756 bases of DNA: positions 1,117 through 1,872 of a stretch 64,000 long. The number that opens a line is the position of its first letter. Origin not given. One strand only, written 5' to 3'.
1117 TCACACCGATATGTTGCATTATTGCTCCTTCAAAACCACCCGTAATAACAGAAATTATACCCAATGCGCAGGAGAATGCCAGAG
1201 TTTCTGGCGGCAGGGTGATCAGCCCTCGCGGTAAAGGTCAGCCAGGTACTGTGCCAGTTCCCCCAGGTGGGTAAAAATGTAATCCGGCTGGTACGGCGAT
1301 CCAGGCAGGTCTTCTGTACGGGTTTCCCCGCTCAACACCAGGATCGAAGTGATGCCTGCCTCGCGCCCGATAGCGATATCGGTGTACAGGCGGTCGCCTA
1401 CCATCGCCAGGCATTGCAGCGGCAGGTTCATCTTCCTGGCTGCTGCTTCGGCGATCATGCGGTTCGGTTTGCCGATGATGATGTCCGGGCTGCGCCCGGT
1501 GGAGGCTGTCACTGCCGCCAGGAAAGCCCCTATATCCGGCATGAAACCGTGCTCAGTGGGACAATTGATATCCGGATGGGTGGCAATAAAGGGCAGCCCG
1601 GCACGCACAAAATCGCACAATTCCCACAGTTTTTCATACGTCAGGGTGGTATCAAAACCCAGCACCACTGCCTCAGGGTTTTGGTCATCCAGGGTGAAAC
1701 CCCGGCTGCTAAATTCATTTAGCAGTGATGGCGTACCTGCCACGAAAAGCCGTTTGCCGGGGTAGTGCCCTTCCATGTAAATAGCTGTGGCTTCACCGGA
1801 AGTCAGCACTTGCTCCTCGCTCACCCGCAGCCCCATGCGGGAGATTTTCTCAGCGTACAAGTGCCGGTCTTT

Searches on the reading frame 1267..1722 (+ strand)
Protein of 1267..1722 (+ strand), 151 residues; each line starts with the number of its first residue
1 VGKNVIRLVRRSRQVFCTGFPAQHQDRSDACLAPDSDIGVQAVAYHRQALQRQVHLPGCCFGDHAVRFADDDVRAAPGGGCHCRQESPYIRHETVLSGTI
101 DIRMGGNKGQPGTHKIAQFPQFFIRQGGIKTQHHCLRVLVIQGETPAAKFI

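Call 21: search_protein_families(library=pfam, proteins=[window:1267-1722:+], max_evalue=0.00001)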
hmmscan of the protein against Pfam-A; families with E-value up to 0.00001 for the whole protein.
window:1267-1722:+ (151 aa): 0 families

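Call 28: search_protein_families(library=pfam, proteins=[window:1267-1722:+], max_evalue=10)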
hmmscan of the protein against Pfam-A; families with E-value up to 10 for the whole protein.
window:1267-1722:+ (151 aa): 1 family
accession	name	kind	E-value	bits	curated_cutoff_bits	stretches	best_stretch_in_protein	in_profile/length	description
PF00706.22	Toxin_4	-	0.049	14.5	27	1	81-102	2-22/43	Anenome neurotoxin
